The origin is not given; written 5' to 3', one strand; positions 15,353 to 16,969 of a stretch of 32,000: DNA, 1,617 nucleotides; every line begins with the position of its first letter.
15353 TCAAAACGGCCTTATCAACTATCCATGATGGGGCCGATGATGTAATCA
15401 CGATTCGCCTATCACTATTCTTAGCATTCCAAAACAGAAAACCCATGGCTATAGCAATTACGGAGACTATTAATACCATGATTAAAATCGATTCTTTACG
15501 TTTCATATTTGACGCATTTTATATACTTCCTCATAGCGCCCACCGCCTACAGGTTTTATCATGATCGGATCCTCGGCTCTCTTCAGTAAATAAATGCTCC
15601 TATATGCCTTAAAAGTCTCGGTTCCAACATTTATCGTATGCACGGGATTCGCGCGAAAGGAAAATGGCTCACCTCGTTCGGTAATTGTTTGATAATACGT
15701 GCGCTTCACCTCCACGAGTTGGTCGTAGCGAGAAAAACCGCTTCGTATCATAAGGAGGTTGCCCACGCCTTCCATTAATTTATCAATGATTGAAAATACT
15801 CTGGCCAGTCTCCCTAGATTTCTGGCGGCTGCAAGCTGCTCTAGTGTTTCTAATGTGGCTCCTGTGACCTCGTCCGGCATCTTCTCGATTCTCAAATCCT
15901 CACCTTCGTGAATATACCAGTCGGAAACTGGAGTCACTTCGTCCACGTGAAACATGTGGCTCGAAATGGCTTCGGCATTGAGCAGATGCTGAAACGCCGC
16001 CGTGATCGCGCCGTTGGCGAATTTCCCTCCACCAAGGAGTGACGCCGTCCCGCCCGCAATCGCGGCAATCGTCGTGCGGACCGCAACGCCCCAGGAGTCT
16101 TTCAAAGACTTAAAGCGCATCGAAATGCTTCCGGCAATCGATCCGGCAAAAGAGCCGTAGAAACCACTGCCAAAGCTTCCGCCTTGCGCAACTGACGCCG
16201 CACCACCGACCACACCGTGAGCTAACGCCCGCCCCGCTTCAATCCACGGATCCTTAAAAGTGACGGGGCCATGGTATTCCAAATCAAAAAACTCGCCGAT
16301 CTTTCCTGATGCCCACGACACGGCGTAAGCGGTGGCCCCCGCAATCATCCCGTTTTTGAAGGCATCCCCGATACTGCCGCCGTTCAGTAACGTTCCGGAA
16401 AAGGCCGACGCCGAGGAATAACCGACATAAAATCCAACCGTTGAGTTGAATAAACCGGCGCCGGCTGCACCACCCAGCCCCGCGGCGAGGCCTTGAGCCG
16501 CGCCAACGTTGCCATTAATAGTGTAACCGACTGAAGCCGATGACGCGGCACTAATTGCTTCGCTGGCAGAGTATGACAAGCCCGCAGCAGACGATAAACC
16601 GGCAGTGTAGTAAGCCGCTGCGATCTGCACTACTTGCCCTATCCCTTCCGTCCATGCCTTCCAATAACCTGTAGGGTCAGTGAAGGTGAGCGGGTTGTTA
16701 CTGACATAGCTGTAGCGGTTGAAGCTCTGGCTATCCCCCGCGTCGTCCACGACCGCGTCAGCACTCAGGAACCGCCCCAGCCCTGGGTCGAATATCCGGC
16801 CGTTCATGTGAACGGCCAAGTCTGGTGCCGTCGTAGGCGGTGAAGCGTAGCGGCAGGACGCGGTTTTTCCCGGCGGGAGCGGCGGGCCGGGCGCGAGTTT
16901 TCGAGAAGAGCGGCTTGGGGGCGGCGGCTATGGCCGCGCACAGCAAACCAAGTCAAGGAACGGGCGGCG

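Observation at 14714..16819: Apparently intact orphan Rhs-CT toxin with a glycine-zipper-like region, an unrecognised AT-rich tip and two small envelope-anchored immunity candidates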

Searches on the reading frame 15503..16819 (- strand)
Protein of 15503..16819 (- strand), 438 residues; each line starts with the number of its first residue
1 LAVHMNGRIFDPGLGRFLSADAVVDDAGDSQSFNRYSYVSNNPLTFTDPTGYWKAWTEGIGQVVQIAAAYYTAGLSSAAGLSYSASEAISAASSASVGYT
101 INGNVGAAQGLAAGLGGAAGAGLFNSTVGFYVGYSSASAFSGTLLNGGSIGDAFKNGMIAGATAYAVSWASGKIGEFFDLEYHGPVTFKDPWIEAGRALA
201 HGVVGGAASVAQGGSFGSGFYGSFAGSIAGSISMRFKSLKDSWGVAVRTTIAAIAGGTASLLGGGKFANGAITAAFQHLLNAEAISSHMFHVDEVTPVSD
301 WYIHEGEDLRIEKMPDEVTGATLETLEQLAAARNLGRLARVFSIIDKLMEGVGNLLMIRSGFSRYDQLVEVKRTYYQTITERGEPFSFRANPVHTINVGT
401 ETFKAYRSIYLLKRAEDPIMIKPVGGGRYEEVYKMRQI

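Call 5: search_protein_families(library=pfam, proteins=[window:15503-16819:-], max_evalue=0.1)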
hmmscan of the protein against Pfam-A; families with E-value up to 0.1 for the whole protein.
window:15503-16819:- (438 aa): 0 families

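Call 10: search_protein_families(library=ncbifam, proteins=[window:15503-16819:-], max_evalue=0.1)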
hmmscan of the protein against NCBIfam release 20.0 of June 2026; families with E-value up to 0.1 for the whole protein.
window:15503-16819:- (438 aa): 1 family
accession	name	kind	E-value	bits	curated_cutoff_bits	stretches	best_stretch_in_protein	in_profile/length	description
TIGR03696.1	Rhs_assc_core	domain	7.1e-13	48.9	32.5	1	3-51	31-75/76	RHS repeat-associated core domain-containing protein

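Call 11: search_solved_structures(query=window:15503-16819:-, max_evalue=1)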
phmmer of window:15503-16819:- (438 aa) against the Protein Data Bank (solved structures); distinct sequences matched with E-value up to 1: 11.
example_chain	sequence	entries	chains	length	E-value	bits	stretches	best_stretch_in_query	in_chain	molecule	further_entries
9c4k_Q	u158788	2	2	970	0.067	15.2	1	7-52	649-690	Toxin subunit YenC2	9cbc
4igl_B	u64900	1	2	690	0.081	15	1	7-51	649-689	YenC2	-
6h6e_F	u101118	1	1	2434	0.14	14.2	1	7-61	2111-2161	TcdB2,TccC3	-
6suf_F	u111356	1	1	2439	0.14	14.2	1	7-61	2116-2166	TcdB2,TccC3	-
5jj7_A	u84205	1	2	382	0.27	13.2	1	284-379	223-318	Adenosine monophosphate-protein transferase FICD homolog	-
5jj6_A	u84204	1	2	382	0.28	13.2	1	284-379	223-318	Adenosine monophosphate-protein transferase FICD homolog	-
6suq_A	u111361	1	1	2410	0.29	13.2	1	7-58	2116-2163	TcdB2,TccC3,Genome polyprotein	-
6sup_A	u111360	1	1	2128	0.38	12.8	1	7-52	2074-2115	TcdB2,TccC3,Cell division control protein 42 homolog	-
8h8a_A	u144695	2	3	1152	0.66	12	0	7-52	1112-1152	Putative Rhs-family protein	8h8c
4o9x_A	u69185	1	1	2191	0.75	11.8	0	7-51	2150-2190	TcdB2, TccC3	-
6h6g_A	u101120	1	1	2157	0.82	11.6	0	7-51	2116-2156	TcdB2,TccC3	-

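Call 13: find_homologous_proteins(query=window:15503-16819:-, max_evalue=0.001)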
Query window:15503-16819:- (438 aa): 374 proteins with E <= 0.001 among 8000 candidates; the best 120 are listed.
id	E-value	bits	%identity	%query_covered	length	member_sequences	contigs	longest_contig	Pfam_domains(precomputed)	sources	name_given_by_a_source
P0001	5.3e-281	950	100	99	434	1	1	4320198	-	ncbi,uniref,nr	ncbi:hypothetical protein K0B96_09800 [Horticoccus luteus]|uniref:RHS repeat-associated protein n=1 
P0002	4.0e-62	229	51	67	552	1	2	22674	PF25023.2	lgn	-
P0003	1.6e-60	223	39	98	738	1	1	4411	PF05593.20,PF25023.2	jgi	jgi:RHS repeat-associated protein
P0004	2.3e-60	223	53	66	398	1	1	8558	-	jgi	jgi:hypothetical protein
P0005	1.4e-55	207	51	66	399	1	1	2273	-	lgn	-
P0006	2.9e-54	203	52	64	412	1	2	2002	-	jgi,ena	-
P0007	3.9e-52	196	48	67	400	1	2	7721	PF04830.19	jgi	jgi:hypothetical protein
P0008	1.4e-51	194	51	64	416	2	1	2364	-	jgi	jgi:hypothetical protein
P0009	4.1e-50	189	44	64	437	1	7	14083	-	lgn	-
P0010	5.6e-50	189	48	66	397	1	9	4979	PF04830.19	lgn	-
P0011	2.4e-49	186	74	12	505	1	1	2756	PF25023.2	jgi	-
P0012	6.7e-49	185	40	86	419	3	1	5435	PF04830.19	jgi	-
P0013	7.2e-49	185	46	66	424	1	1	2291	-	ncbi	-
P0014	2.9e-47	180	42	75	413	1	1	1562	-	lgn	-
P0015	2.4e-46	177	47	64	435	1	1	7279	-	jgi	jgi:hypothetical protein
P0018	3.3e-45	173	46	64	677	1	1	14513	PF25023.2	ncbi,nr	ncbi:MAG: RHS repeat-associated core domain-containing protein [Candidatus Didemnitutus sp.]|nr:RHS 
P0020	7.7e-44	168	38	82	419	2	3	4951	PF04830.19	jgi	jgi:hypothetical protein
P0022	3.2e-43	166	42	71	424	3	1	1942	PF14220.12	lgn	-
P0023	3.4e-43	166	43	66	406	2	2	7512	PF04830.19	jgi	jgi:hypothetical protein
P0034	2.1e-38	150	44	64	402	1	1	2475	PF04830.19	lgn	-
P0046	2.8e-36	143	43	62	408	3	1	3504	PF04830.19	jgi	-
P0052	1.2e-35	141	73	12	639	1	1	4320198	PF25023.2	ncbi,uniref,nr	ncbi:hypothetical protein K0B96_10485 [Horticoccus luteus]|uniref:Teneurin-like YD-shell domain-cont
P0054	2.3e-34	137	42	63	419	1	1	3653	PF10908.14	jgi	jgi:hypothetical protein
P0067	1.6e-32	131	34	78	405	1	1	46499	PF14891.13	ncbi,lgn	-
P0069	1.7e-32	131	41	64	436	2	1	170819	PF04830.19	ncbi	-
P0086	1.0e-30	125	72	11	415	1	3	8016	PF14521.13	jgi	jgi:hypothetical protein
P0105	3.0e-28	117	36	77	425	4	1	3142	PF02557.23,PF13539.12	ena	-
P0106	5.0e-28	116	36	65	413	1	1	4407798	PF04830.19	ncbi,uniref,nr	ncbi:RHS repeat-associated core domain-containing protein [Pseudoalteromonas luteoviolacea]|uniref:R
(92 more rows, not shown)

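Call 19: find_encoding_contigs(protein=P0003, flank=5000, max_places=4)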
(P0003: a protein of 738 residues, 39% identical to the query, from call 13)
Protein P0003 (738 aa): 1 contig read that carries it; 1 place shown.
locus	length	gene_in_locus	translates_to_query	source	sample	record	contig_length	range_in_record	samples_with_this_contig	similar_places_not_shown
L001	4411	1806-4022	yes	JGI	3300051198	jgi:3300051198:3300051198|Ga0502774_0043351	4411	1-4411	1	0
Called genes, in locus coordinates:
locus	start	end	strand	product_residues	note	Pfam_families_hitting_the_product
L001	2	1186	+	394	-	?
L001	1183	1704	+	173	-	PF04612:T2SSM (weak)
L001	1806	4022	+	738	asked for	PF05593:RHS_repeat (faint), PF25023:TEN_YD-shell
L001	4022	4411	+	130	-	?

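Call 20: find_encoding_contigs(protein=P0052, flank=10000, max_places=2)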
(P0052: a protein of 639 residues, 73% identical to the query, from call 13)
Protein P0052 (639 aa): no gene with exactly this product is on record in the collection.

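Call 42: find_related_loci(query=P0052, collection=genome_contigs, flank=10000)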
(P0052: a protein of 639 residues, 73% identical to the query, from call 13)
Query P0052 (639 aa) in genome_contigs; peptide patterns used: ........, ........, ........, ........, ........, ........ (x = any residue, [..] = any of these).
47 stretches matched a pattern, but none encodes a relative of the query by tblastn (E <= 1e-3).

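Call 72: search_protein_families(library=pfam, proteins=[P0007, P0010, P0012, P0106, P0054, P0105, P0067, P0086, P0022], max_evalue=0.01)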
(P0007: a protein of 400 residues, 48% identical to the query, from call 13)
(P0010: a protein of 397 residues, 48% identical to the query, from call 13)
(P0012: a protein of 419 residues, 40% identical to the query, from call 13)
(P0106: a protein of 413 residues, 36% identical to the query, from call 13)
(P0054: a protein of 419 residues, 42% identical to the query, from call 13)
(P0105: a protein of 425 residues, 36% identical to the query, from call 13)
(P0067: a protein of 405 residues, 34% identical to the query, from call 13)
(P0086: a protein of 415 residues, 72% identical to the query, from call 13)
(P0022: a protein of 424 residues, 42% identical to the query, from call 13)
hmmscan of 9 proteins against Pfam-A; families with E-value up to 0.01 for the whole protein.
P0007 (400 aa): 1 family
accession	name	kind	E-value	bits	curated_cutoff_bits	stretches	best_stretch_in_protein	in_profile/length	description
PF04830.18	DUF637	-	0.00015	22.1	26.6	1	87-184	76-167/168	Possible hemagglutinin (DUF637)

P0010 (397 aa): 1 family
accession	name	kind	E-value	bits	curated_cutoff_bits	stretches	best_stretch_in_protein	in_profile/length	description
PF04830.18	DUF637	-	0.00013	22.2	26.6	1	87-184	76-167/168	Possible hemagglutinin (DUF637)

P0012 (419 aa): 1 family
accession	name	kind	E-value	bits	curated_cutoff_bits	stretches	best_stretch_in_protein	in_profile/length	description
PF04830.18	DUF637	-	3.2e-06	27.5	26.6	1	97-191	77-164/168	Possible hemagglutinin (DUF637)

P0106 (413 aa): 1 family
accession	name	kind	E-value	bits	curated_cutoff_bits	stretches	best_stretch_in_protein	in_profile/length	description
PF04830.18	DUF637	-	1.4e-05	25.4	26.6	1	136-203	111-168/168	Possible hemagglutinin (DUF637)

P0054 (419 aa): 2 families
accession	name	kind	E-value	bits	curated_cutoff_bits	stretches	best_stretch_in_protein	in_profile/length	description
PF10908.13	Tlde1_dom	-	2.5e-06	28.4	30.1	1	302-398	7-99/120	Tlde1 domain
PF03734.19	YkuD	-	0.00045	21.3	23.4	1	288-396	16-127/146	L,D-transpeptidase catalytic domain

P0105 (425 aa): 2 families
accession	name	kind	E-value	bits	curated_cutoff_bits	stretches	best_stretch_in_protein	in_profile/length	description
PF13539.11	Peptidase_M15_4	-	1.5e-12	48.3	25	1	342-403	3-70/70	D-alanyl-D-alanine carboxypeptidase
PF02557.22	VanY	-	9.1e-09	35.6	25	1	289-358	3-75/132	D-alanyl-D-alanine carboxypeptidase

P0067 (405 aa): 1 family
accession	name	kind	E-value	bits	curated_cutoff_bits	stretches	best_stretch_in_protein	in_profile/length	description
PF14891.12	Peptidase_M91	-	1.6e-07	32.3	25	1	245-371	5-134/176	Effector protein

P0086 (415 aa): 1 family
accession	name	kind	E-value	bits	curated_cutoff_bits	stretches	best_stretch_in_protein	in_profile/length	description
PF14521.12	Aspzincin_M35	-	1.9e-13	51.5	30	1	279-412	6-141/142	Lysine-specific metallo-endopeptidase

P0022 (424 aa): 1 family
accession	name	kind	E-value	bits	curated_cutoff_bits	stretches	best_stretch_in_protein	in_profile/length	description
PF14220.11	DUF4329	-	5.4e-06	26.8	28.6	1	291-374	21-102/116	Domain of unknown function (DUF4329)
